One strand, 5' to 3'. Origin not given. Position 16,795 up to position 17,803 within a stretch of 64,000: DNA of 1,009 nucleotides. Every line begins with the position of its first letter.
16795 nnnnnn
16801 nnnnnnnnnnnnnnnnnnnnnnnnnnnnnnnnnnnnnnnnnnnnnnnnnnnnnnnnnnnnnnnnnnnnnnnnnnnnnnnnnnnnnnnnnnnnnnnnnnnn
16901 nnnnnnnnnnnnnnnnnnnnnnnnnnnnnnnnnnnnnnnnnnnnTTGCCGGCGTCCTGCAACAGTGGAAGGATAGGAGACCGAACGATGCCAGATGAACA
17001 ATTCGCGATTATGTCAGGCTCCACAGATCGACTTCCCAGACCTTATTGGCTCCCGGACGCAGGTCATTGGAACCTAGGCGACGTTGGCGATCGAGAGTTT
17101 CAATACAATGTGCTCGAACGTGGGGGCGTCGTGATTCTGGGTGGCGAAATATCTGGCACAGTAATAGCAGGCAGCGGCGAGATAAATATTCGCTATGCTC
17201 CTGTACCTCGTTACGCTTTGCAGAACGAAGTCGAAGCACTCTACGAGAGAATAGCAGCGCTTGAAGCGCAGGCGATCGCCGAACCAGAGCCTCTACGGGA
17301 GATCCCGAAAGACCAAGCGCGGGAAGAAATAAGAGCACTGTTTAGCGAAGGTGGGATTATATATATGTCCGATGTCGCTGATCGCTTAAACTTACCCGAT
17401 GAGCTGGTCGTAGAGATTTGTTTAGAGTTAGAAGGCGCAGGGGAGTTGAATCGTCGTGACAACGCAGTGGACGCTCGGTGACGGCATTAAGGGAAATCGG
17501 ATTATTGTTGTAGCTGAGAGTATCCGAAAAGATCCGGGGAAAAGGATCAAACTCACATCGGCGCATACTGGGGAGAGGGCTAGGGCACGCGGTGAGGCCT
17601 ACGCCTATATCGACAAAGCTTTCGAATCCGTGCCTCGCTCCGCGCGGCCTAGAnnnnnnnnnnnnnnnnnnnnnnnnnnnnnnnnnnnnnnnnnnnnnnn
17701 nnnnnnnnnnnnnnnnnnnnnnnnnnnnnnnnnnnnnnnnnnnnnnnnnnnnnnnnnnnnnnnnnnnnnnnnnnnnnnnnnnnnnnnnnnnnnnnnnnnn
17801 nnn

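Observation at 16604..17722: Self-contained three-ORF cassette of unknown function carried by the tRNA-Asn element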

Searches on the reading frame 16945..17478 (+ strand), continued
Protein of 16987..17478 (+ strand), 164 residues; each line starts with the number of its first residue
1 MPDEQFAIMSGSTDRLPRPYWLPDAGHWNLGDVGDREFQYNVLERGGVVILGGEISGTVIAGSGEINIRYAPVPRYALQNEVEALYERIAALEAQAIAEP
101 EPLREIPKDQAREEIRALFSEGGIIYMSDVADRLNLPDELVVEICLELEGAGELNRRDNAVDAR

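Call 72: search_dna_similar(query=window:16987-17478:+, collection=phages, mode=protein, max_evalue=0.01)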
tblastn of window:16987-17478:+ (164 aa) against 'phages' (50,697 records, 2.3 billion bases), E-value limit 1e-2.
No match.

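Call 83: find_related_loci(query=L001:4491-4745:+, collection=viral_contigs, flank=6000)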
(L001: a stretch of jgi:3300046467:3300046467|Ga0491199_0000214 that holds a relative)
Query L001:4491-4745:+ (85 aa) in viral_contigs; peptide patterns used: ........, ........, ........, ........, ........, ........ (x = any residue, [..] = any of these).
6 stretches matched a pattern, but none encodes a relative of the query by tblastn (E <= 1e-3).

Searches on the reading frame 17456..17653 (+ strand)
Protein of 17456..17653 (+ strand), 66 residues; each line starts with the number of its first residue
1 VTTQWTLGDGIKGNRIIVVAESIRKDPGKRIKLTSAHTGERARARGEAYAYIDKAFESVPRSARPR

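Call 4: search_protein_families(library=pfam, proteins=[window:17456-17653:+], max_evalue=1)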
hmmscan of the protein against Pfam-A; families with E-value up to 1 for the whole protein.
window:17456-17653:+ (66 aa): 0 families

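Call 5: search_protein_families(library=phrogs, proteins=[window:17456-17653:+], max_evalue=1)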
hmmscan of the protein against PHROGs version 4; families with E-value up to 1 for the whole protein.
window:17456-17653:+ (66 aa): 2 families
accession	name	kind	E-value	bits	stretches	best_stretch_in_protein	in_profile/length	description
phrog_9909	-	unknown function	0.0019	19.8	1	13-61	47-95/100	-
phrog_23764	-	unknown function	0.37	11.7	1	7-15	8-16/30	-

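Call 29: search_protein_families(library=ncbifam, proteins=[window:17456-17653:+], max_evalue=10)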
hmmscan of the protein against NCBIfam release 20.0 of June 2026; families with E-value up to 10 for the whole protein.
window:17456-17653:+ (66 aa): 0 families

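Call 59: search_protein_families(library=padloc, proteins=[window:17456-17653:+], max_evalue=1)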
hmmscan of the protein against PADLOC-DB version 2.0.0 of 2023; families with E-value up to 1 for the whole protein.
window:17456-17653:+ (66 aa): 0 families

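Call 90: search_solved_structures(query=A11, max_evalue=10, show_alignments=3)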
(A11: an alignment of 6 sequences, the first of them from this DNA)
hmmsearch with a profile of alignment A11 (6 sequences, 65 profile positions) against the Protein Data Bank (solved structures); distinct sequences matched with E-value up to 10: 2.
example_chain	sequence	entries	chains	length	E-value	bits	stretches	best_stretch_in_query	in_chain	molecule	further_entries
8xn4_A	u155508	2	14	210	0.93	12.6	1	13-39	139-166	ATP-dependent Clp protease proteolytic subunit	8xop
8xon_A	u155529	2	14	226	1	12.5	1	13-39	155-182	ATP-dependent Clp protease proteolytic subunit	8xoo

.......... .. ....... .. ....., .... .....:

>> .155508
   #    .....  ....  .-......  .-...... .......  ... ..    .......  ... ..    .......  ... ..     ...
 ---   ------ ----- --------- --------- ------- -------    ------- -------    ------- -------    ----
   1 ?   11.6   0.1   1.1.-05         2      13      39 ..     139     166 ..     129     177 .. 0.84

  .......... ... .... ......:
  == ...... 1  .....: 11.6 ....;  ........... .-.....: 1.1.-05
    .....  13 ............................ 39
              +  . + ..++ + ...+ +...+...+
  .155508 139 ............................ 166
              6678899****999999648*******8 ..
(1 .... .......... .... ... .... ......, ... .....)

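Call 91: search_dna_similar(query=window:17456-17653:+, collection=plasmids, mode=protein, max_evalue=0.1)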
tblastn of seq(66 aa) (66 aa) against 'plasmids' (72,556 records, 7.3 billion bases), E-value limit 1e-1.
No match.
